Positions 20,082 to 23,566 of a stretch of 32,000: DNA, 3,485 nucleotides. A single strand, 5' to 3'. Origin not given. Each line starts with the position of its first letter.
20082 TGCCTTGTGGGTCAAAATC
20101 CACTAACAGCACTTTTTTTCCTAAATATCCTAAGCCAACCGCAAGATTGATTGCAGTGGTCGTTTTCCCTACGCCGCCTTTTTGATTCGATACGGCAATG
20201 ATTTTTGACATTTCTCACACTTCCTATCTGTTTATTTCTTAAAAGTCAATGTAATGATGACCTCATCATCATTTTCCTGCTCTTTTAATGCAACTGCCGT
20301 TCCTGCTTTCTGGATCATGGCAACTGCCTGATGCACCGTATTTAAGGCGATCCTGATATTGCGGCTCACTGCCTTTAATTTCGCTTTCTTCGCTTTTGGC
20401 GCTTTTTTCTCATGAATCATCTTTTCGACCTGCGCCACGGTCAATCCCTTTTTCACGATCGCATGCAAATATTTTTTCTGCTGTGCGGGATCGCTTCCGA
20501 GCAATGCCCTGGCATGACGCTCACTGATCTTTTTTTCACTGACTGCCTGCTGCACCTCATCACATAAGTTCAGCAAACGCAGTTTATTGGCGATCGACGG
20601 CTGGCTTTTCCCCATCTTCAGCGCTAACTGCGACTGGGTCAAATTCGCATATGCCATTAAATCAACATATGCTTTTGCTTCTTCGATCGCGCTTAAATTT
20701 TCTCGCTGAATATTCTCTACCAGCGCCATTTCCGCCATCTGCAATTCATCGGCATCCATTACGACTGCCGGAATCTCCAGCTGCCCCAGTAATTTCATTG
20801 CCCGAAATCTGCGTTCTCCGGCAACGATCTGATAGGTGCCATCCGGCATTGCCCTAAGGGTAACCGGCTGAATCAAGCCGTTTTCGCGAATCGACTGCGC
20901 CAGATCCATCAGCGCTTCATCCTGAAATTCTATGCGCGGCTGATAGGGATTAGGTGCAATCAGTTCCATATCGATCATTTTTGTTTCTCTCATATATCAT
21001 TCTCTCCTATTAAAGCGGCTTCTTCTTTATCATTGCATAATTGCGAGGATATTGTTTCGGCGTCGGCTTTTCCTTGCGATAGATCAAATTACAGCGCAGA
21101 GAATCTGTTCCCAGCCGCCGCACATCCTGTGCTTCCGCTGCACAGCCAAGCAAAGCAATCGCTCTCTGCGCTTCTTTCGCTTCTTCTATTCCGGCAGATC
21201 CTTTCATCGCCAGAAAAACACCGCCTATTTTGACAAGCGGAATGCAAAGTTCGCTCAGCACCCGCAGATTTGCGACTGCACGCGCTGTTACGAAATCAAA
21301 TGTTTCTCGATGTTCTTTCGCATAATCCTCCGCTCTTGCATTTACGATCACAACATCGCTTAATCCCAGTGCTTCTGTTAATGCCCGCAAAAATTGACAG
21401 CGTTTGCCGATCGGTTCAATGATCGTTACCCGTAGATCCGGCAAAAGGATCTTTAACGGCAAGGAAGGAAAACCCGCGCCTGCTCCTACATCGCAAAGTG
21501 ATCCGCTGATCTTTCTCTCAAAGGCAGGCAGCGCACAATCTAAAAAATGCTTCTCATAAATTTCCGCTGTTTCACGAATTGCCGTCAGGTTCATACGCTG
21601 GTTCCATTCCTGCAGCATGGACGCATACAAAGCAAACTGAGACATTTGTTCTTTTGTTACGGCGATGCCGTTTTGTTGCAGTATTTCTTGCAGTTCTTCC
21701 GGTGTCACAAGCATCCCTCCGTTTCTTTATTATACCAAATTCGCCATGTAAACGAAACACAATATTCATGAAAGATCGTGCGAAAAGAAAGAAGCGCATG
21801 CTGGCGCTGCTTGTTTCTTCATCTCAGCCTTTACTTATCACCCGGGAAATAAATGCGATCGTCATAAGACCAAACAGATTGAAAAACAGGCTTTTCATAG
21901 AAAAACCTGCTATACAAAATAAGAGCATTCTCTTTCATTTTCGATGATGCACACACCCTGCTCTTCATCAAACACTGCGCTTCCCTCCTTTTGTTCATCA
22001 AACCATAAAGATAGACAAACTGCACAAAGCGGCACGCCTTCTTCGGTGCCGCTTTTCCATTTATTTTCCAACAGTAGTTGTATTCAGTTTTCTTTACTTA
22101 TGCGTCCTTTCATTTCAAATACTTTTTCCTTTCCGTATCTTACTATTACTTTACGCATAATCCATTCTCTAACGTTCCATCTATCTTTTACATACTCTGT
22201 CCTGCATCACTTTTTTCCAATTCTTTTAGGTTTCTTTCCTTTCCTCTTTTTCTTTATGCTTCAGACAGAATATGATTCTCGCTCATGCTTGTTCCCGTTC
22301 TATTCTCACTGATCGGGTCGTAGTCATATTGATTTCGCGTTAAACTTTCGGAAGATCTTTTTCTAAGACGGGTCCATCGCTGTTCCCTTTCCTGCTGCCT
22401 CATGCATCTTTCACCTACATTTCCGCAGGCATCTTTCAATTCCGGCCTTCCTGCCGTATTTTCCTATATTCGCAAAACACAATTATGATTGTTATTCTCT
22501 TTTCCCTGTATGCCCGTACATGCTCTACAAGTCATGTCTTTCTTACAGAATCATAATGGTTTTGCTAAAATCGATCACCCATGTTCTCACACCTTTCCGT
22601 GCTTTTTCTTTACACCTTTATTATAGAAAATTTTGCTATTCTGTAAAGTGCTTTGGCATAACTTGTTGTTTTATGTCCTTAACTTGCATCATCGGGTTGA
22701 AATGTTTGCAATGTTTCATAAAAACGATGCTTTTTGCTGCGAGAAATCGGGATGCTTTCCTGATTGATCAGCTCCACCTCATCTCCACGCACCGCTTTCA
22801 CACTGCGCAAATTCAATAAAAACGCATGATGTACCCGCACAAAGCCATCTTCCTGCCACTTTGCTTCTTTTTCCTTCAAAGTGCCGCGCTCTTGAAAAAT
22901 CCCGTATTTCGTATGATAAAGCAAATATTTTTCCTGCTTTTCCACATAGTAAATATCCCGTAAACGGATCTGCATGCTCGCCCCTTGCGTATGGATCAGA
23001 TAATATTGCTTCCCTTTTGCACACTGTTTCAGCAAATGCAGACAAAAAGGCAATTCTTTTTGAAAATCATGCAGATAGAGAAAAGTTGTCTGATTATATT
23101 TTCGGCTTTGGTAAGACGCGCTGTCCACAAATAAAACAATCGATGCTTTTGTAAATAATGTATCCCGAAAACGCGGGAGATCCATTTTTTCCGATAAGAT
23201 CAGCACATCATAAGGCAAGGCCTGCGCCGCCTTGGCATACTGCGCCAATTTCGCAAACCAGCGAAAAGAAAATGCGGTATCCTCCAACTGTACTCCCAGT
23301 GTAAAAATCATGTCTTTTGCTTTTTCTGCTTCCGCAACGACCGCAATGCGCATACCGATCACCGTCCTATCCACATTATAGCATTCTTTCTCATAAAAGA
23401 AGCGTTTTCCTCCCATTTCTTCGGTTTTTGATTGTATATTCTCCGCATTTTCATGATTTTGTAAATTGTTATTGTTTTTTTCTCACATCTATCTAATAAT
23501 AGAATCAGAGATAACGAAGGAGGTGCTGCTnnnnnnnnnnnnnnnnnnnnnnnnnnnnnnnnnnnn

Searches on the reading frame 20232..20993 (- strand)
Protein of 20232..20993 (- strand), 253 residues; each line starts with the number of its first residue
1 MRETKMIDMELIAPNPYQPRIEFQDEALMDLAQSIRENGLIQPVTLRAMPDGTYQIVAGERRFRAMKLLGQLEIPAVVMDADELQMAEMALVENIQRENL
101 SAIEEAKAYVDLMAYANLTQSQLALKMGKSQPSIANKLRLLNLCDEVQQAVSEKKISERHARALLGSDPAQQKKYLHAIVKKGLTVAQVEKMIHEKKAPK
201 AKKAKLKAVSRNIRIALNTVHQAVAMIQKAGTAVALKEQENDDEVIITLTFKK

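Call 12: search_protein_families(library=pfam, proteins=[window:20232-20993:-], max_evalue=0.01)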
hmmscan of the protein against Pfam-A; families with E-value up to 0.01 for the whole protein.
window:20232-20993:- (253 aa): 3 families
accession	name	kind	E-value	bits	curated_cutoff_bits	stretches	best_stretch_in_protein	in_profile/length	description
PF17762.8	HTH_ParB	-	5.2e-34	116.9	22.6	1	98-197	1-101/102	ParB HTH domain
PF02195.25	ParB_N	-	1.2e-31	109.1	26.3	1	4-96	3-95/95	ParB N-terminal domain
PF01978.25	TrmB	-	0.0022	18.3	25.6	1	105-153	10-58/68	Sugar-specific transcriptional regulator TrmB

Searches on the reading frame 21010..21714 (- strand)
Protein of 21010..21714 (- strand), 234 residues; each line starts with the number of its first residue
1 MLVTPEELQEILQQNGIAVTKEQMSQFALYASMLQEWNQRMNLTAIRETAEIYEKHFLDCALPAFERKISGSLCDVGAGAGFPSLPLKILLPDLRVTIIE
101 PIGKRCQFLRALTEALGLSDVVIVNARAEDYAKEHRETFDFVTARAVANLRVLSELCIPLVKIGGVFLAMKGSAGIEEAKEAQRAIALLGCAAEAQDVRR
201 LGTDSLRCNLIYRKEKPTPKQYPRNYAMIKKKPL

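Call 12: search_protein_families(library=pfam, proteins=[window:21010-21714:-], max_evalue=0.01)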
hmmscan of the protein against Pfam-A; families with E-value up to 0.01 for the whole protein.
window:21010-21714:- (234 aa): 4 families
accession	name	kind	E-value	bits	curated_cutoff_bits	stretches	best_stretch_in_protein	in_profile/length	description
PF02527.21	GidB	-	2.3e-52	177.5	27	1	23-192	1-169/184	rRNA small subunit methyltransferase G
PF13649.12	Methyltransf_25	-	0.00027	22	27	1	74-146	2-73/97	Methyltransferase domain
PF13847.12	Methyltransf_31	-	0.00049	20.2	27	1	72-159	6-95/145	Methyltransferase domain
PF08242.18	Methyltransf_12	-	0.0034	18.5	30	1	75-147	2-74/98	Methyltransferase domain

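Call 15: find_related_loci(query=window:21010-21714:-, collection=genome_contigs, flank=6000)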
Query window:21010-21714:- (234 aa) in genome_contigs; peptide patterns used: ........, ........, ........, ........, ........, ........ (x = any residue, [..] = any of these).
122 stretches matched a pattern; 15 encode a relative of the query (tblastn E <= 1e-3); 15 distinct loci.
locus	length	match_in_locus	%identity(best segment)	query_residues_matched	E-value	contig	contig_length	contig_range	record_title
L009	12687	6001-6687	58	6-234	1e-89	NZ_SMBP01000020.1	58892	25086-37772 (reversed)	Longicatena caecimuris strain DSM 29481 Ga0244710_120, whole genome shotgun sequence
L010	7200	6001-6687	58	6-234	4e-86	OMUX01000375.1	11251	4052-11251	uncultured Erysipelotrichaceae bacterium isolate hRUG900 genome assembly, contig: NODE_8506_length_11251_cov_7.03716, wh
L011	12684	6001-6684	57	7-234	5e-80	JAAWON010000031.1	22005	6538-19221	MAG: Erysipelotrichaceae bacterium isolate ABMPRH_13_1_2 SL341407_scaffold_5824, whole genome shotgun sequence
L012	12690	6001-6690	56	6-234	3e-79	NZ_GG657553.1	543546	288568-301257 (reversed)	Holdemania filiformis DSM 12042 Scfld2, whole genome shotgun sequence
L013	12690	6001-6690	55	6-234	3e-79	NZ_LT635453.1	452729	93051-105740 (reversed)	Holdemania sp. Marseille-P2844 strain Marseille-P2844T, whole genome shotgun sequence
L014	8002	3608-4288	55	7-234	1e-73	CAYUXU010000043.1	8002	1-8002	MAG TPA_asm: uncultured Erysipelotrichaceae bacterium isolate binchicken_co173_190 genome assembly, contig: NODE_30151_l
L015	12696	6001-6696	52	3-234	2e-72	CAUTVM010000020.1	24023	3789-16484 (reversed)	MAG TPA_asm: uncultured Erysipelotrichaceae bacterium isolate ERR10228863_bin.115_MetaWRAP_v1.3_MAG genome assembly, con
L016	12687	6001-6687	60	6-234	2e-89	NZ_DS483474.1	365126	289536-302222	Amedibacillus dolichus DSM 3991 Scfld_02_14, whole genome shotgun sequence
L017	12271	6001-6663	48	16-234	1e-60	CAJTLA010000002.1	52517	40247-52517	MAG TPA_asm: uncultured Bacilli bacterium isolate MGBC102946 genome assembly, contig: MGBC102946.2, whole genome shotgun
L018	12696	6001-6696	45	8-234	4e-58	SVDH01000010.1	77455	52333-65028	MAG: Lachnospiraceae bacterium isolate SIG275 NODE_474_length_77455_cov_6.651477, whole genome shotgun sequence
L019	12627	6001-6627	41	24-234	2e-49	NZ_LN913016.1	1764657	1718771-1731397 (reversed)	Anaerococcus rubeinfantis isolate Anaerococcus rubiinfantis, whole genome shotgun sequence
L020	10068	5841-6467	41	24-234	3e-49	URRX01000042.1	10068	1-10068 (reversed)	uncultured Anaerococcus sp. isolate UMGS1286 genome assembly, contig: NODE_395_length_10068_cov_54.104564, whole genome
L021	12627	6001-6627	41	24-234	4e-49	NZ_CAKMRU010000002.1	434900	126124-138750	Anaerococcus ihuae strain Marseille-Q5893, whole genome shotgun sequence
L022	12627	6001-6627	41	24-234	5e-49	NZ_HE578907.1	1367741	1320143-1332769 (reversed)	Anaerococcus senegalensis JC48 strain type strain: JC17, whole genome shotgun sequence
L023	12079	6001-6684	39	8-234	2e-48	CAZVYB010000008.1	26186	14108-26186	MAG TPA_asm: uncultured Lachnospiraceae bacterium isolate SRP315200_co2_729 genome assembly, contig: NODE_1314_length_26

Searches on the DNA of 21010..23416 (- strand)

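Call 6: search_rna_families(source=window, start=21500, end=22900, threshold=evalue, max_evalue=10)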
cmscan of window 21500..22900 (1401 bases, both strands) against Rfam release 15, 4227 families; matches with E-value up to 10: 3.
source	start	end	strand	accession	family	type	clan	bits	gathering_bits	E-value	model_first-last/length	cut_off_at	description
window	21886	21934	-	RF00066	U7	Gene; snRNA;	-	28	34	0.0012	1-62/62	no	U7 small nuclear RNA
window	21815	21886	-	RF03655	MIR1887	Gene; miRNA;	-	17.8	90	2.8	1-63/63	no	MIR1887 microRNA precursor family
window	21802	21830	-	RF01422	snoR116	Gene; snRNA; snoRNA; CD-box;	-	17.4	47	4.1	1-86/86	no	small nucleolar RNA snoR116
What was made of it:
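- On Any Rfam 15 family (including RNAIII, FasX, OLE, ROOL, GOLLD, HEARO, raiA, riboswitches): In the region at E <= 10 there are only chance eukaryotic hits (call 6).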

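Call 68: search_rna_families(sources=[L016, L024, L026, L028, L030, L031, L033, L034, L080, L081, L082, L070, L035], threshold=gathering)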
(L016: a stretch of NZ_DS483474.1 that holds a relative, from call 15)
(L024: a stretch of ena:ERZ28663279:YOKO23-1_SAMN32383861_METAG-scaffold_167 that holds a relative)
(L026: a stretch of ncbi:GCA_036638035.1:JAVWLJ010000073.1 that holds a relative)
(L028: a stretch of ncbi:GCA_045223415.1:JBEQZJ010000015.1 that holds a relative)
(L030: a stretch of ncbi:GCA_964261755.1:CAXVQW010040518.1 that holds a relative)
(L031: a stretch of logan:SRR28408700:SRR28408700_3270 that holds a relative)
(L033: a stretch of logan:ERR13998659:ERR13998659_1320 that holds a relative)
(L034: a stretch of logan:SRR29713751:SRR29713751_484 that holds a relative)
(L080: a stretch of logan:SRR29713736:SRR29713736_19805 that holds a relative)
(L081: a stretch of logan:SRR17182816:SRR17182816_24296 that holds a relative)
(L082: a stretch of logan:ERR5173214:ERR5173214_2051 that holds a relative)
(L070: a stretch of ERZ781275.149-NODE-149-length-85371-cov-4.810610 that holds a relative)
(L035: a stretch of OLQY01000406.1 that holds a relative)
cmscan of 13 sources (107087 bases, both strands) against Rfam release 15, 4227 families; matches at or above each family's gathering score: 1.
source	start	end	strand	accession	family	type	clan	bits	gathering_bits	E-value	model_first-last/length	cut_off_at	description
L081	5574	5646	+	RF00005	tRNA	Gene; tRNA;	CL00001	71.6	29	1.9e-13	1-71/71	no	tRNA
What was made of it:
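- On Any Rfam 15 family (including RNAIII, FasX, OLE, ROOL, GOLLD, HEARO, raiA, riboswitches): In 13 homologue loci, only one tRNA is found (call 68).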

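Call 91: build_rna_model(alignment_id=A7, structure=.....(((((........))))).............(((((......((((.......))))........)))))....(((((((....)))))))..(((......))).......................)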
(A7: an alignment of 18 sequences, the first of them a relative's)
Model R1 built from alignment A7 (18 sequences, 134 columns); structure: as given.
model positions 108; base pairs 24; branch points 3; effective number of sequences 2.54; information 0.59 bits per position. Calibrated on 0.2 Mb of random sequence (short: E-values are rough).
structure used (alignment columns):
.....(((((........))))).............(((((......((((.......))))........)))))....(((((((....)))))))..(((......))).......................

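Call 92: search_with_rna_model(model_id=R1, sources=[window, L009, L010, L011, L012, L013, L014, L015, L016, L017, L018, L019, L020, L021, L022, L023, L024, L026, L028, L030, L031, L032, L033, L034, L035, L036, L037, L038, L039, L040, L041, L042, L043, L044, L045, L046, L047, L048, L049, L050, L051, L052, L053, L054, L055, L056, L057, L058, L059, L060, L061, L062, L063, L064, L065, L066, L067, L068, L069, L070, L071, L072, L073, L074, L075, L076, L077, L078, L079, L080, L081, L082, L083], max_evalue=1, make_alignment=true)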
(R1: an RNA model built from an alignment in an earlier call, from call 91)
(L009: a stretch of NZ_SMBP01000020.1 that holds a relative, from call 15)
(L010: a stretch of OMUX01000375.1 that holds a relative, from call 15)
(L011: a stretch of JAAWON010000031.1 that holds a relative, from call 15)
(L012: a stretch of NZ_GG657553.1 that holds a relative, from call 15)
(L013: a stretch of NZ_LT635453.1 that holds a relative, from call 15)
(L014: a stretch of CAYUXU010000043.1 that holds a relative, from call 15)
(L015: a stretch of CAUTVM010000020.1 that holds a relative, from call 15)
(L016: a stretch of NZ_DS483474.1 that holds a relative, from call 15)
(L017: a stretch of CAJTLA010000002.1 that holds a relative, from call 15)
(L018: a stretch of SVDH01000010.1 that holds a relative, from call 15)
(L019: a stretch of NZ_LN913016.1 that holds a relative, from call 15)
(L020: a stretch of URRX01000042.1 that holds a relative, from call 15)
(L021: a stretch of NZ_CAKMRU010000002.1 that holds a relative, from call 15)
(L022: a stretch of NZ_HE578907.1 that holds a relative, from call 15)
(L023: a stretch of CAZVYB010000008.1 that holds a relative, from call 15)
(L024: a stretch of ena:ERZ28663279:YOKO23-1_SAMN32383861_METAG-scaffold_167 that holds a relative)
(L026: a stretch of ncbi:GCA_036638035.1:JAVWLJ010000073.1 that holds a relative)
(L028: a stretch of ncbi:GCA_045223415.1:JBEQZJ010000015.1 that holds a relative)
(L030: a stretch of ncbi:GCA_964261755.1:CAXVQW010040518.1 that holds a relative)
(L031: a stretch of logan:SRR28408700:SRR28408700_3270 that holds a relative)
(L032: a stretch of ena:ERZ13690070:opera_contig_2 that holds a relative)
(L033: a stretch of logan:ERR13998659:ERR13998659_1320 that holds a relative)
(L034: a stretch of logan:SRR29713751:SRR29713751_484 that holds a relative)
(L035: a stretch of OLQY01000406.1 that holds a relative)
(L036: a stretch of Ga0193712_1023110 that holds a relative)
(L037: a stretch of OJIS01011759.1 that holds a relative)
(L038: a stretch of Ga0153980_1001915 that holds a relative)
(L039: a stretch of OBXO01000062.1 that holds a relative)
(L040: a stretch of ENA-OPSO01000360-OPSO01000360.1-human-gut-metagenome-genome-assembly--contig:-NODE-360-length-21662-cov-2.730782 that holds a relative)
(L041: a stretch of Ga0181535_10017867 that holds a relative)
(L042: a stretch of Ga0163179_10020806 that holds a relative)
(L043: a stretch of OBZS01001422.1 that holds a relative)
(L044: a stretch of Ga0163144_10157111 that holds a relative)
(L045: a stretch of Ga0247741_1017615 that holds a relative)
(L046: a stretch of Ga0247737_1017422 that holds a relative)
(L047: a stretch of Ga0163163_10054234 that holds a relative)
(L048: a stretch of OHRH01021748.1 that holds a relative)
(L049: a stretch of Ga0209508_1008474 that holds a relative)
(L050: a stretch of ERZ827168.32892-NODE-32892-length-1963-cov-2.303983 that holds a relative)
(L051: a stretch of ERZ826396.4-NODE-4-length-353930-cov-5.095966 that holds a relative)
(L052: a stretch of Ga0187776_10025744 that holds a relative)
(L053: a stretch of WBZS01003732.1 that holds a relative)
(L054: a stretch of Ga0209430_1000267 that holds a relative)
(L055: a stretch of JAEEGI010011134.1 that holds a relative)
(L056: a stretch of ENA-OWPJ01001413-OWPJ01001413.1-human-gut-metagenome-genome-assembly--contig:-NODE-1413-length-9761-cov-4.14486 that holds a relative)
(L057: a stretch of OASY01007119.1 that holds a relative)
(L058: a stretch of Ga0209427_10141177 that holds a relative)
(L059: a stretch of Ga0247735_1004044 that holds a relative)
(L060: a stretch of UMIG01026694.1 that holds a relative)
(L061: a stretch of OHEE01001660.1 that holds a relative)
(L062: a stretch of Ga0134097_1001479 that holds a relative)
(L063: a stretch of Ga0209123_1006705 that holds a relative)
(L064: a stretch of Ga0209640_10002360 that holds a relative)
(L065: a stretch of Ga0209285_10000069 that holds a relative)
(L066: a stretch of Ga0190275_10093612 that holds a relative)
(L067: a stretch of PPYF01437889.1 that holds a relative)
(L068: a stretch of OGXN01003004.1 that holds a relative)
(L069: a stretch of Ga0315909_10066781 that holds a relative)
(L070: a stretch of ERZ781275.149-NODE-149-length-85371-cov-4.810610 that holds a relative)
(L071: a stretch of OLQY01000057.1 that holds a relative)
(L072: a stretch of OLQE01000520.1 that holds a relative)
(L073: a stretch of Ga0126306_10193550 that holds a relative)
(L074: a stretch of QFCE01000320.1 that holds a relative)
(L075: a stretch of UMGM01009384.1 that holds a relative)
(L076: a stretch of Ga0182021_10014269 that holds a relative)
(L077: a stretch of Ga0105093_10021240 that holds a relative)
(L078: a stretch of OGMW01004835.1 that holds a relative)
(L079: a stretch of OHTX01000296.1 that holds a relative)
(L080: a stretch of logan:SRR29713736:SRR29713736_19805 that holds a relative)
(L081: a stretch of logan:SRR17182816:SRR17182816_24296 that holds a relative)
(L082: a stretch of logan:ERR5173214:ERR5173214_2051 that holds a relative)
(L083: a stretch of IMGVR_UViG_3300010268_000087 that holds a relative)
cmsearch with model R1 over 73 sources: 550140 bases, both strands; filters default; matches with E-value up to 1: 34.
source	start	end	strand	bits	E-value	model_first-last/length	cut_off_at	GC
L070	9077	9185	+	118.4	2.3e-26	1-108/108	no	0.39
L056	9438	9546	-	117.3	4.3e-26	1-108/108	no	0.4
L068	8270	8378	-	117.3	4.3e-26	1-108/108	no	0.4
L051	6757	6866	-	108.1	8.4e-24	1-108/108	no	0.41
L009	297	401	+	106.6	2e-23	1-108/108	no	0.42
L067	10571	10675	+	106.6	2e-23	1-108/108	no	0.42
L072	744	848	-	106.6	2e-23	1-108/108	no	0.42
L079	7844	7948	-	106.6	2e-23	1-108/108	no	0.42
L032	3918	4024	+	103.9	9.4e-23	1-108/108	no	0.38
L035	5736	5844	-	103.4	1.3e-22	1-108/108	no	0.35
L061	2248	2352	+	102.8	1.8e-22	1-108/108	no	0.42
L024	4891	4997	+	102.5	2.1e-22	1-108/108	no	0.42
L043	963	1071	-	101.7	3.2e-22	1-108/108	no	0.34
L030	4918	5024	+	101.1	4.6e-22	1-108/108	no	0.4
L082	1747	1855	+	101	4.9e-22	1-108/108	no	0.46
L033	3888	3993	+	98.7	1.8e-21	1-108/108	no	0.4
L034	4950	5058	+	95.8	9.6e-21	1-108/108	no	0.42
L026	3419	3523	+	93.7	3.3e-20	1-108/108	no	0.29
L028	4982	5089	+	91.3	1.2e-19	1-108/108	no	0.4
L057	1607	1714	-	91.3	1.2e-19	1-108/108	no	0.4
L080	3541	3649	+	89.1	4.5e-19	1-108/108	no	0.39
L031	3940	4045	+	85.2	4.2e-18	1-108/108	no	0.43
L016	5131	5240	+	68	7.7e-14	1-108/108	no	0.39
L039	2409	2518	+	68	7.7e-14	1-108/108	no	0.39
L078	2665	2774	-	68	7.7e-14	1-108/108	no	0.39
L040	6685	6794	-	65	4.3e-13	1-108/108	no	0.4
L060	241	350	+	65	4.3e-13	1-108/108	no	0.4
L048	93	195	-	63.9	8.1e-13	1-108/108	no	0.41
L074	6693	6795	+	63.9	8.1e-13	1-108/108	no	0.41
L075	1592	1694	-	63.9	8.1e-13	1-108/108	no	0.41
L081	4274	4377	+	36.9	4.2e-06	1-108/108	no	0.42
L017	2851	2948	+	19.9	0.07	1-108/108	no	0.33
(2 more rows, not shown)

Alignment A8: 34 matches aligned to the model, 118 columns, each read 5' to 3' on its own strand. Consensus structure (alignment columns), stored with it:
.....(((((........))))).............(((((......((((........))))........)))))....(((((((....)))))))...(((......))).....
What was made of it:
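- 22018..22613 (-): The noncoding RNA gene (about 596 nt): 5' domain about 22613-22290, short variable body, 3' domain about 22270-22060, then the terminator. Covariance model R1 hit at 22352-22461, 70.5 bits (call 92).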

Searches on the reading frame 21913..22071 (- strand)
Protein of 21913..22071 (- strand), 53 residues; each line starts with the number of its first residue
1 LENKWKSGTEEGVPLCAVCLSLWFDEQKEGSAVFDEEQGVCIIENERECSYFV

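Call 97: search_protein_families(library=pfam, proteins=[window:21913-22071:-], max_evalue=1)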
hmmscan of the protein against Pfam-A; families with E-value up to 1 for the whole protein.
window:21913-22071:- (53 aa): 1 family
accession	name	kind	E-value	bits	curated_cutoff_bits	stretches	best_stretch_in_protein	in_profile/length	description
PF19630.5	DUF6134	-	0.24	11.9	27.9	1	7-40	88-121/184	Domain of unknown function (DUF6134)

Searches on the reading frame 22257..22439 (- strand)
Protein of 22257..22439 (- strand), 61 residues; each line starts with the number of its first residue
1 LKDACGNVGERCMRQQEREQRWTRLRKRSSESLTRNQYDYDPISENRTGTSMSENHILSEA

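Call 97: search_protein_families(library=pfam, proteins=[window:22257-22439:-], max_evalue=1)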
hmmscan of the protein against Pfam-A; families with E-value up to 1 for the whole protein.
window:22257-22439:- (61 aa): 1 family
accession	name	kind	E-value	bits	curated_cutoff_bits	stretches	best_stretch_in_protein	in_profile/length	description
PF21739.2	DUF6866_N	-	0.066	13.4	27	1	16-55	56-95/153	Family of unknown function (DUF6866) N-terminal domain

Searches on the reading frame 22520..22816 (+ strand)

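Call 97: search_protein_families(library=pfam, proteins=[window:22520-22816:+], max_evalue=1)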
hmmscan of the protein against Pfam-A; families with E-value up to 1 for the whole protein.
window:22520-22816:+ (99 aa): 1 family
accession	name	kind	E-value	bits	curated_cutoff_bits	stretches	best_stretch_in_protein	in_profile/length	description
PF01864.22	CarS-like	-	0.0051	17.3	22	1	5-88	52-129/175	CDP-archaeol synthase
